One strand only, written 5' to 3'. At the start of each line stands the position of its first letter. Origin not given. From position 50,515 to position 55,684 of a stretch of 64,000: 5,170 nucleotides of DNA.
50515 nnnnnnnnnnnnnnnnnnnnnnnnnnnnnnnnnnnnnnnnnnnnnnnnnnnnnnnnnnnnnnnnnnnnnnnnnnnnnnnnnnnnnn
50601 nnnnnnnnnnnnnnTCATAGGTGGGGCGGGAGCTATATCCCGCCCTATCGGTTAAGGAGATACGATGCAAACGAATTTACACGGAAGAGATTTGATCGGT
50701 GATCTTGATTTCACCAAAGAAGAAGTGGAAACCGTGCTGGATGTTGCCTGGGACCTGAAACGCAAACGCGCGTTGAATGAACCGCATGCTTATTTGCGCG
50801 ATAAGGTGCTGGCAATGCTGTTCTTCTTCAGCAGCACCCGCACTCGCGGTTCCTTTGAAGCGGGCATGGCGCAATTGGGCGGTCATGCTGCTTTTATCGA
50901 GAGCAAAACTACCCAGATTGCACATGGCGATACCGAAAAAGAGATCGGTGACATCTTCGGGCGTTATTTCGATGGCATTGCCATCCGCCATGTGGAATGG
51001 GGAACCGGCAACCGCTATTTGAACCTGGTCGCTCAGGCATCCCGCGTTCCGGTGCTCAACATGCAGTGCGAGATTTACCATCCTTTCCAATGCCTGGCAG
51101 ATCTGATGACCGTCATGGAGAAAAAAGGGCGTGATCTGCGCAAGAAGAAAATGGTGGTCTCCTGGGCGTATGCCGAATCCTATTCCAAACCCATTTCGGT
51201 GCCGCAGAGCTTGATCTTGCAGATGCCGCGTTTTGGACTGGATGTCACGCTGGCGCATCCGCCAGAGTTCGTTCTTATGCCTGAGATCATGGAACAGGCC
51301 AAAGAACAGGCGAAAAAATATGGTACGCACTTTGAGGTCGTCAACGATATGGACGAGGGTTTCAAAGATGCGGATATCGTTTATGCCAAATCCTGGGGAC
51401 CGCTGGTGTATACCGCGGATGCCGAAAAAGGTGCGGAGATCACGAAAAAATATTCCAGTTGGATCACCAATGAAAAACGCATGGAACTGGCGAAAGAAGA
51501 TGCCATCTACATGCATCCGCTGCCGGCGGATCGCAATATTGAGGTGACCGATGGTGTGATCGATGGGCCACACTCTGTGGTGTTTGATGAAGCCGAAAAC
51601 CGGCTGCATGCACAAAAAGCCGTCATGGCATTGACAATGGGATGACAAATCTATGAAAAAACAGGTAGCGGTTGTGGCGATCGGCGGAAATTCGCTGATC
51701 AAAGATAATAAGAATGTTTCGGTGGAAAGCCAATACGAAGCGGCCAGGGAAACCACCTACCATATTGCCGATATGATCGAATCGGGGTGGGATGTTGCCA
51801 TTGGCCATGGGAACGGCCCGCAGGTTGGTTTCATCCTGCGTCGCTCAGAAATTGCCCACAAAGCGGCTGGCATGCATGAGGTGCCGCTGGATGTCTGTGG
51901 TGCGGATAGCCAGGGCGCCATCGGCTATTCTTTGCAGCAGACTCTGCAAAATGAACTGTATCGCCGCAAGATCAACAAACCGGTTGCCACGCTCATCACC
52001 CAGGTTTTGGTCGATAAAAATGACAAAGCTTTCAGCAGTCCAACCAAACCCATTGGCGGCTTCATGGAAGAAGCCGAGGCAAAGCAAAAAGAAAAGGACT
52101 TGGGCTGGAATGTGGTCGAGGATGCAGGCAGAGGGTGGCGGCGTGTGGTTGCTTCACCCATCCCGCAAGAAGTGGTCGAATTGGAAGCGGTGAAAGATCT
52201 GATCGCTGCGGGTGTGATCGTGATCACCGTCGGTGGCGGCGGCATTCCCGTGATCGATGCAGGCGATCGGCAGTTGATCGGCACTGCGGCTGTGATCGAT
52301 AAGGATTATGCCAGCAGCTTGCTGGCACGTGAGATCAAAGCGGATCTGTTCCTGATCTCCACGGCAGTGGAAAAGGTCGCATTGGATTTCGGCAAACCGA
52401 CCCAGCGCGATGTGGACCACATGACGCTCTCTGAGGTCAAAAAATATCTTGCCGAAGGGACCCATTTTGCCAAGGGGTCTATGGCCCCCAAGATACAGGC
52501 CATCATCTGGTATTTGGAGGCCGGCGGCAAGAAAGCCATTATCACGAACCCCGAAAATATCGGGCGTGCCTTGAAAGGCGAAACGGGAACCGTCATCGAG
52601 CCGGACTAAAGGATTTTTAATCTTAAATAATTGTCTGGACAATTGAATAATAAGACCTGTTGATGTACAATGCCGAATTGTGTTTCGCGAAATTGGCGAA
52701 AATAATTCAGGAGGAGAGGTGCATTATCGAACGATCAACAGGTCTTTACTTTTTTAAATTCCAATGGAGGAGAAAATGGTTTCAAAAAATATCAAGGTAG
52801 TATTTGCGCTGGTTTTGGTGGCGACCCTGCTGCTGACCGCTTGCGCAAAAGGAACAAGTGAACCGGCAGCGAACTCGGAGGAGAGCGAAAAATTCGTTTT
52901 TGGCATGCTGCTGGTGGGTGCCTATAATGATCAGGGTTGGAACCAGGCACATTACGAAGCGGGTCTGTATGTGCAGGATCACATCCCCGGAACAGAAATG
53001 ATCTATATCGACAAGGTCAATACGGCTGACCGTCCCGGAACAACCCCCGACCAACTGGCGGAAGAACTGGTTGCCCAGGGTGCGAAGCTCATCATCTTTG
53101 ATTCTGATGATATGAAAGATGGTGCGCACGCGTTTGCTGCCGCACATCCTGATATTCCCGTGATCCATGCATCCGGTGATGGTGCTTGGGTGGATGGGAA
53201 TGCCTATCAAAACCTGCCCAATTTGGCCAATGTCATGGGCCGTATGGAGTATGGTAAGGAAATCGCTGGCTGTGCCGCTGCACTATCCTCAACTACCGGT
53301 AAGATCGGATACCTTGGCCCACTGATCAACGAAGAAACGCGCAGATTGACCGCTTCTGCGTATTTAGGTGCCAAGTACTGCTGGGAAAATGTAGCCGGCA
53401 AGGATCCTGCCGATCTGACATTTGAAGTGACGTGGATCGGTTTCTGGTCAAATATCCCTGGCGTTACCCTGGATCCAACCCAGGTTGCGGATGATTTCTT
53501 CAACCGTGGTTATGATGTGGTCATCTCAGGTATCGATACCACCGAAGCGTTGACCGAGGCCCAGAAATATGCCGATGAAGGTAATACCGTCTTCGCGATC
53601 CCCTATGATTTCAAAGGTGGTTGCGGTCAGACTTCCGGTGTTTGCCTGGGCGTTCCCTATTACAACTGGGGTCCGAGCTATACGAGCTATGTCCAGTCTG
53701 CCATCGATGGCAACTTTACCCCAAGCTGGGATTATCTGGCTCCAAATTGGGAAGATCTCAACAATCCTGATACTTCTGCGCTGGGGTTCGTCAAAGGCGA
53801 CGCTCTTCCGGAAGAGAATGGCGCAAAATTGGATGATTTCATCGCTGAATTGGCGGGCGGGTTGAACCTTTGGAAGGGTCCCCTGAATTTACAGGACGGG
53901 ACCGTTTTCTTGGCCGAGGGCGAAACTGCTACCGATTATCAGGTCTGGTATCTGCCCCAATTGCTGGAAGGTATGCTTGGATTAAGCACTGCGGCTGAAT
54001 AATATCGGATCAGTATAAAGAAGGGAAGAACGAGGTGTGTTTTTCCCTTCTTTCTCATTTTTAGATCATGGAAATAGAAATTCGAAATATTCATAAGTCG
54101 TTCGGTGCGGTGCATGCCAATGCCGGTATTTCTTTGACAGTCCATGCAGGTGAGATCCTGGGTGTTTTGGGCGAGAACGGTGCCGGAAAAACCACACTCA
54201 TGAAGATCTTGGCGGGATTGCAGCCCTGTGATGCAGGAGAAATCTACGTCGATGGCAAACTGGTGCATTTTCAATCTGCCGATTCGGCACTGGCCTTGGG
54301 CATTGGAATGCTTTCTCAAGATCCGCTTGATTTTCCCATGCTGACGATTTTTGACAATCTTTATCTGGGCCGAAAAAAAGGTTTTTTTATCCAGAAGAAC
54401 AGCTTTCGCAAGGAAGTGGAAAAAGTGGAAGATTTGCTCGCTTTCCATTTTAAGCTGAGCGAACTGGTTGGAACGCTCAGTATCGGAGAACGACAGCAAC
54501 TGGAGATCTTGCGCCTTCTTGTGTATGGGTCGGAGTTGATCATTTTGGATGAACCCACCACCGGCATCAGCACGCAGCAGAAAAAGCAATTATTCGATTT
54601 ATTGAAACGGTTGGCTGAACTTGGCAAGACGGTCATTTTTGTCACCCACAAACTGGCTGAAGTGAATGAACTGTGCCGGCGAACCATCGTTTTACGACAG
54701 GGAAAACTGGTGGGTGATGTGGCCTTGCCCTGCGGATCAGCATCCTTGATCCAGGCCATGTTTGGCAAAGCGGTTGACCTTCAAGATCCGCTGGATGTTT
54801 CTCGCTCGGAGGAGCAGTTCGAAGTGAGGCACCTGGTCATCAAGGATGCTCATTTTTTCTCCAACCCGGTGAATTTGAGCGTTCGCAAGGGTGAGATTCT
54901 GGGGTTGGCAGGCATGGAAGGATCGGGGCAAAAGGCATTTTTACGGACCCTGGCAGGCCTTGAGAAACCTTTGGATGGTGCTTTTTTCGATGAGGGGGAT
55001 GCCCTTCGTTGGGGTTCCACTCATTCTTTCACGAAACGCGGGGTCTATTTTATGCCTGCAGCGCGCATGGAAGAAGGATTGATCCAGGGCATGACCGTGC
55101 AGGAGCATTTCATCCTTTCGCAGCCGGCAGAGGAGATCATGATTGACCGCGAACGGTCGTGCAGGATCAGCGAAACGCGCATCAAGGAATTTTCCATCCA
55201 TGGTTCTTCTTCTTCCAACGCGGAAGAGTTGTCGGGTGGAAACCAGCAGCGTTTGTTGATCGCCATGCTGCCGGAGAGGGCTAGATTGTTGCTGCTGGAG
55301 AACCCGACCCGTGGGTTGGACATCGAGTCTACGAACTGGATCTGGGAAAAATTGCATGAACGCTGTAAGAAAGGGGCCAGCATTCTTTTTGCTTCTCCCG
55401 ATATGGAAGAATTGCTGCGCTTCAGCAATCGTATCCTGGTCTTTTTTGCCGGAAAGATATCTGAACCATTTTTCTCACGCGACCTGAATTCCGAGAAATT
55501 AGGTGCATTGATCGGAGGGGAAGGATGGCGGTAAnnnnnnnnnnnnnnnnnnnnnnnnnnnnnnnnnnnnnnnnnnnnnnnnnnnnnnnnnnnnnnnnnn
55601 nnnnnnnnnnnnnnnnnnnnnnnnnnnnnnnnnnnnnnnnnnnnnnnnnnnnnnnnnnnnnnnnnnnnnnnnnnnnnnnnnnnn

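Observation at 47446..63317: Candidate ATP-yielding ureide/nucleobase catabolic cluster: two atypical transcarbamylases plus carbamate kinase, deaminase, hydantoinase and a nucleoside-type importer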

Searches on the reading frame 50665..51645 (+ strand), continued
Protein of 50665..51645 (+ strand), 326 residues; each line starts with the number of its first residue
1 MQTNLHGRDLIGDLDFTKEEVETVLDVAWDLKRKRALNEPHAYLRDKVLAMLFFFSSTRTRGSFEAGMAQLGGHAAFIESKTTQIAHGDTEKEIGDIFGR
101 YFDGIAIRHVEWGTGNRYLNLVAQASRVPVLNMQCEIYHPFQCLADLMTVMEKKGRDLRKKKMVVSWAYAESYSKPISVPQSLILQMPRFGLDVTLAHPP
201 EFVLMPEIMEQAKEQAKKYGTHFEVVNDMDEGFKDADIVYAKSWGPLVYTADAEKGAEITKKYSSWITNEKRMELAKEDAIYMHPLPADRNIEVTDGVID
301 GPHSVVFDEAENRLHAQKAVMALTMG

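Call 77: search_solved_structures(query=window:50665-51645:+, max_evalue=1e-45, show_alignments=4)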
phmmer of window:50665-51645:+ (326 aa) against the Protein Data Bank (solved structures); distinct sequences matched with E-value up to 1e-45: 17.
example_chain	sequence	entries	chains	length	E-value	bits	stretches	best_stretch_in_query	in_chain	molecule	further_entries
1pvv_A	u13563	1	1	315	5.6e-60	206.4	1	3-326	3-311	Ornithine carbamoyltransferase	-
1a1s_A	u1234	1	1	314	8.8e-60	205.7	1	4-326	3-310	ORNITHINE CARBAMOYLTRANSFERASE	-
3m5c_A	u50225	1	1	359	3.5e-53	184.1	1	11-326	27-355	N-acetylornithine carbamoyltransferase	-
3kzc_A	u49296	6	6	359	1.3e-52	182.2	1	11-326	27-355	N-acetylornithine carbamoyltransferase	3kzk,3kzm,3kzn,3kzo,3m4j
3m5d_A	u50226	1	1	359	1.7e-52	181.8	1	11-326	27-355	N-acetylornithine carbamoyltransferase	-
3m4n_A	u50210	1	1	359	2.4e-52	181.3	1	11-326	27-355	N-acetylornithine carbamoyltransferase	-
3q98_A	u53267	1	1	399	2.8e-52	181.1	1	3-310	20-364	transcarbamylase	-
3l05_A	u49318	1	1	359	5.7e-52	180.1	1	11-326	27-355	N-acetylornithine carbamoyltransferase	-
3l02_A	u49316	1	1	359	7.6e-52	179.7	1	11-326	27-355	N-acetylornithine carbamoyltransferase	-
3l04_A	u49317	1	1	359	7.6e-52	179.7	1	11-326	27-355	N-acetylornithine carbamoyltransferase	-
3l06_A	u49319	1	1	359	9.9e-52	179.3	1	11-326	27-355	N-acetylornithine carbamoyltransferase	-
4f2g_A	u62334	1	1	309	3.9e-51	177.4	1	14-323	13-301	Ornithine carbamoyltransferase 1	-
7nnf_A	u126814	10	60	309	1.5e-47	165.6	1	10-322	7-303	Ornithine carbamoyltransferase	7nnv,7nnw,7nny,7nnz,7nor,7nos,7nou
2i6u_A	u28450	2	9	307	1.5e-47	165.5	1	10-322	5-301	Ornithine carbamoyltransferase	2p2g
2yfk_A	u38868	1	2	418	1.7e-47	165.4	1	10-309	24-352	ASPARTATE/ORNITHINE CARBAMOYLTRANSFERASE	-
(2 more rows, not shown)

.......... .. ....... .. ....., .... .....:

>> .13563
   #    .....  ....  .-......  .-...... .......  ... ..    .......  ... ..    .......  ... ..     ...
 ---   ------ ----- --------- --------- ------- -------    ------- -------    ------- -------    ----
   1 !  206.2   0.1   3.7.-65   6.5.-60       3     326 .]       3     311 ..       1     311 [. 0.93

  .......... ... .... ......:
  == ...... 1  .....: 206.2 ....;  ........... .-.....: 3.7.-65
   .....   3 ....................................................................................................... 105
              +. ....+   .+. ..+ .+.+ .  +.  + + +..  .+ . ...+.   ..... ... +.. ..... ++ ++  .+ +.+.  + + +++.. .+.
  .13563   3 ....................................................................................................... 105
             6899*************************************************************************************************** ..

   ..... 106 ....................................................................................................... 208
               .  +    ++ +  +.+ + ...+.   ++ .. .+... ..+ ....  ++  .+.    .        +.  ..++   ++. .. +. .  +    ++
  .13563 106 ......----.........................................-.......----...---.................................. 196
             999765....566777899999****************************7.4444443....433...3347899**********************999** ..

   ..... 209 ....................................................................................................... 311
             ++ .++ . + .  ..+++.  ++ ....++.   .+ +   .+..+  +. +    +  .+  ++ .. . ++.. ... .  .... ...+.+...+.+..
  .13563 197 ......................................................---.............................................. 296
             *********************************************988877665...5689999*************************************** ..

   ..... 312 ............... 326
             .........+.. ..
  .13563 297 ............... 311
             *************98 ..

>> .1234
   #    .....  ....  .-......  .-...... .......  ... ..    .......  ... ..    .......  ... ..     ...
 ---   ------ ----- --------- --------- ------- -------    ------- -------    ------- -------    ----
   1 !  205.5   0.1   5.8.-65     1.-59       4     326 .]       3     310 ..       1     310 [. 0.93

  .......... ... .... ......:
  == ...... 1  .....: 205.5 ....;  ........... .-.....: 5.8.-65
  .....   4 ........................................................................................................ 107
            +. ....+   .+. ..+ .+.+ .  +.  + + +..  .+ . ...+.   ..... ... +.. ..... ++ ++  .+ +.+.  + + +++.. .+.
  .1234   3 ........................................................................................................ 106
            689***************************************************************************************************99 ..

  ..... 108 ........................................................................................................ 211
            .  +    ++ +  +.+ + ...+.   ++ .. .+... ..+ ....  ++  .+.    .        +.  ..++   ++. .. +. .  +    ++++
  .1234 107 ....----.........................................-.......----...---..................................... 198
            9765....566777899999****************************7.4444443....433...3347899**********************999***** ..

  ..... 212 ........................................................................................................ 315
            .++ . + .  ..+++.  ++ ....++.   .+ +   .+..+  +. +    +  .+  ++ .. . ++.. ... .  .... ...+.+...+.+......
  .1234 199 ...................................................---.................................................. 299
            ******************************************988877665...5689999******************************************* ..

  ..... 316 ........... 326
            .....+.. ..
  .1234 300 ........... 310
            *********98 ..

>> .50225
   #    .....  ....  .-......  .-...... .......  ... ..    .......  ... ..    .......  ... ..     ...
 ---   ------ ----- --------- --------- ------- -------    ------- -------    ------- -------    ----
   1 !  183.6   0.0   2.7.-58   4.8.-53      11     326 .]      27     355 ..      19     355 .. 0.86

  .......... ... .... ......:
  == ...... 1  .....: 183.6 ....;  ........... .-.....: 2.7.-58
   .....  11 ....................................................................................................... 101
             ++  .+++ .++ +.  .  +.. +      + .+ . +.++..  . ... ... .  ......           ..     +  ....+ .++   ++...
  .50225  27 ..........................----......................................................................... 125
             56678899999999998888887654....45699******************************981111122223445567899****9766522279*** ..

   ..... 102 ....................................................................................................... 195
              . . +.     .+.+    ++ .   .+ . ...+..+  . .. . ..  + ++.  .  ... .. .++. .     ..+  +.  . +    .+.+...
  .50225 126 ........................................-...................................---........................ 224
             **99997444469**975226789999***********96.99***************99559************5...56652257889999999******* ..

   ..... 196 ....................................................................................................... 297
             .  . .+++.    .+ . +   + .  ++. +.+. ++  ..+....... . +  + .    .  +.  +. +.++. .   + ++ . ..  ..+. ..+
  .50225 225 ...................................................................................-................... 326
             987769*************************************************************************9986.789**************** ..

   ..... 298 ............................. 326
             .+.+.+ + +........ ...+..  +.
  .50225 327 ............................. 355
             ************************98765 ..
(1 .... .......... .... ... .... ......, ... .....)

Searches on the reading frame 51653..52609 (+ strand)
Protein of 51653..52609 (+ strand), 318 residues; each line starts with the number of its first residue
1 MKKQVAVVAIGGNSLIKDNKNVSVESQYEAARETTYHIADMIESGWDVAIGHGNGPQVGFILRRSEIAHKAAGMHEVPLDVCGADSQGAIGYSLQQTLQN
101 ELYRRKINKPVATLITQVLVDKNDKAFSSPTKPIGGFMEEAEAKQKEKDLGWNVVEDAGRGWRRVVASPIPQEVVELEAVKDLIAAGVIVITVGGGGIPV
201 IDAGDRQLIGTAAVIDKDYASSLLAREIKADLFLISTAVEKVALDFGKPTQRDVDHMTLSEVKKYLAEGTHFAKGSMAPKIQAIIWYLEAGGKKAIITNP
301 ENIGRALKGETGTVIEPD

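Call 3: search_protein_families(library=pfam, proteins=[window:51653-52609:+])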
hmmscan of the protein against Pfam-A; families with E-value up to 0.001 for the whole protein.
window:51653-52609:+ (318 aa): 1 family
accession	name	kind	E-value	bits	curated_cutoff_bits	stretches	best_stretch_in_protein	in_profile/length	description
PF00696.33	AA_kinase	-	9.5e-22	78.3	24.9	1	5-299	2-234/234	Amino acid kinase family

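Call 5: search_protein_families(library=ncbifam, proteins=[window:51653-52609:+], max_evalue=0.00001)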
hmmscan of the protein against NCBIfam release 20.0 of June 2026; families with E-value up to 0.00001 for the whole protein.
window:51653-52609:+ (318 aa): 5 families
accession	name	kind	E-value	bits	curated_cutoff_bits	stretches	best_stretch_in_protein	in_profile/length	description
NF009007.0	PRK12352.1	subfamily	2.8e-120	401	266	1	3-315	2-313/316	carbamate kinase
TIGR00746.1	arcC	equivalog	1.6e-111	372.3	358.25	1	6-316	3-308/309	carbamate kinase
NF009008.0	PRK12354.1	subfamily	8.3e-92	307.6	361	1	6-316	3-299/308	carbamate kinase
NF006926.0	PRK09411.1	equivalog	2.8e-69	233.6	416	1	5-316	3-296/297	carbamate kinase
TIGR00761.1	argB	equivalog_domain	2.1e-07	30.7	151.3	0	191-297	130-231/231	acetylglutamate kinase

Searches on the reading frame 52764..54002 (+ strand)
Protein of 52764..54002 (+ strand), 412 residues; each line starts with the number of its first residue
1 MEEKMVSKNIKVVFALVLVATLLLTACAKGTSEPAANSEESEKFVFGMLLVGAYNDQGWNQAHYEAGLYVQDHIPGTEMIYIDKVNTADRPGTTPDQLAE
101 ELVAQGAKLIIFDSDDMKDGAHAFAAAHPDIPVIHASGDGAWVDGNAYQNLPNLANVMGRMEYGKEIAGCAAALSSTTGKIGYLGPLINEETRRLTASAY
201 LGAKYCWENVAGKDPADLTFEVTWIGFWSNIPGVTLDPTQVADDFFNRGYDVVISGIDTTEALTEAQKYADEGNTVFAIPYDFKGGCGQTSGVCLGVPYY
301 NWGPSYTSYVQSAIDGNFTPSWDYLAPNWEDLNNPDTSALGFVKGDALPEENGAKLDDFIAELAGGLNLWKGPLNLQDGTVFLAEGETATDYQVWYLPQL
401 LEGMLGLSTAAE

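Call 3: search_protein_families(library=pfam, proteins=[window:52764-54002:+])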
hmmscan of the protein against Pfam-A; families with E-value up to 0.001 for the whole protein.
window:52764-54002:+ (412 aa): 1 family
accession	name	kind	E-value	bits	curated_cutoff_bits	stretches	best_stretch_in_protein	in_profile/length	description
PF02608.20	Bmp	-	2.3e-09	37.1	24.1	1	46-205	4-151/301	ABC transporter substrate-binding protein PnrA-like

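Call 5: search_protein_families(library=ncbifam, proteins=[window:52764-54002:+], max_evalue=0.00001)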
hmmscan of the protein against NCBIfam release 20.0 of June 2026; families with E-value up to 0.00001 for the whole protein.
window:52764-54002:+ (412 aa): 0 families

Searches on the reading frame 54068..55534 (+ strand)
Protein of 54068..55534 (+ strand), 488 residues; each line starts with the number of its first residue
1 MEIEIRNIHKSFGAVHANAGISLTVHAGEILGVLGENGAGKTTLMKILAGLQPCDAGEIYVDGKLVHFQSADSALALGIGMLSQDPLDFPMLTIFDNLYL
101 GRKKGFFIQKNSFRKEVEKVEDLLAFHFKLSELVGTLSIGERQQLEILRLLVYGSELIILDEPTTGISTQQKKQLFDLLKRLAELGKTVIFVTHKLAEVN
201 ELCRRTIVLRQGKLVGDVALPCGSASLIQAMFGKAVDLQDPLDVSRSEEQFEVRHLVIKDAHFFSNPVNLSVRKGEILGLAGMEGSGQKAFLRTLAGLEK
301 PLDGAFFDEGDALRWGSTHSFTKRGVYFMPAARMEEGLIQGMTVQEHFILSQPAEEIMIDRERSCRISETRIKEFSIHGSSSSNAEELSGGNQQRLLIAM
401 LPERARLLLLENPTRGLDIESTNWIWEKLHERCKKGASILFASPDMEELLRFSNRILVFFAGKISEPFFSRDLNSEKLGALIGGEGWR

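Call 3: search_protein_families(library=pfam, proteins=[window:54068-55534:+])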
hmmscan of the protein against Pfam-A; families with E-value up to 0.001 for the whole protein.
window:54068-55534:+ (488 aa): 2 families
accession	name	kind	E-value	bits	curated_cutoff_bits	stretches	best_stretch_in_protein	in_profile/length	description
PF00005.33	ABC_tran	-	5.4e-46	157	25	2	20-165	3-137/137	ABC transporter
PF13304.12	AAA_21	-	4.8e-12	47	27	0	154-197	258-301/304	AAA domain, putative AbiEii toxin, Type IV TA system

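Call 5: search_protein_families(library=ncbifam, proteins=[window:54068-55534:+], max_evalue=0.00001)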
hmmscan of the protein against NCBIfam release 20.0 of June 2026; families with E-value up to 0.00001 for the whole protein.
window:54068-55534:+ (488 aa): 188 families (the best 25 are shown)
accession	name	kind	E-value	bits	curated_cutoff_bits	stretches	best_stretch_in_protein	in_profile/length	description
NF047930.1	ABC_ATP_B6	equivalog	1.6e-93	314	670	1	3-467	3-493/510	putative B6 ABC transporter ATP-binding protein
NF008442.0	PRK11288.1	equivalog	1e-89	301.2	689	1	3-476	8-489/504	L-arabinose ABC transporter ATP-binding protein AraG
NF008030.0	PRK10762.1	equivalog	2.9e-84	283.6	745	1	4-480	6-489/501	ribose ABC transporter ATP-binding protein RbsA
NF011967.0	PRK15439.1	equivalog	1.2e-82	278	586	1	3-481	12-498/510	autoinducer 2 ABC transporter ATP-binding protein LsrA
NF041861.1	YtfR_transport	equivalog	2.1e-80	270.5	850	1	4-459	3-467/492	galactofuranose ABC transporter, ATP-binding protein YtfR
NF010069.0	PRK13549.1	equivalog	2.3e-80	270.5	699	1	3-478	6-497/513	xylose ABC transporter ATP-binding protein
NF007253.0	PRK09700.1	equivalog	1.4e-77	261.5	772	1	3-476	6-499/510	D-allose ABC transporter ATP-binding protein AlsA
NF040905.2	GguA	equivalog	8.8e-75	252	810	1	3-478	2-496/500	multiple monosaccharide ABC transporter ATP-binding protein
NF008215.0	PRK10982.1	equivalog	3.4e-70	237.1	828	1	3-466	14-486/506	galactose/methyl galactoside ABC transporter ATP-binding protein MglA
TIGR02633.1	xylG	equivalog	3.4e-70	236.9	723.65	1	3-477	2-494/500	D-xylose ABC transporter ATP-binding protein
TIGR01188.1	drrA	subfamily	6.4e-59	199.7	312.45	2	10-216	1-204/302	daunorubicin resistance ABC transporter, ATP-binding protein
TIGR03410.1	urea_trans_UrtE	equivalog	1.6e-51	175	285.8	2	4-216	2-212/230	urea ABC transporter ATP-binding subunit UrtE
TIGR04406.1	LPS_export_lptB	equivalog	3.6e-51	173.8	240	2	3-216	2-215/239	LPS export ABC transporter ATP-binding protein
TIGR03411.1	urea_trans_UrtD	equivalog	1.9e-50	171.8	304.1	2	3-215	3-221/242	urea ABC transporter ATP-binding protein UrtD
NF010060.0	PRK13537.1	equivalog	1.2e-49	169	521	2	3-217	16-227/314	nodulation factor ABC transporter ATP-binding protein NodI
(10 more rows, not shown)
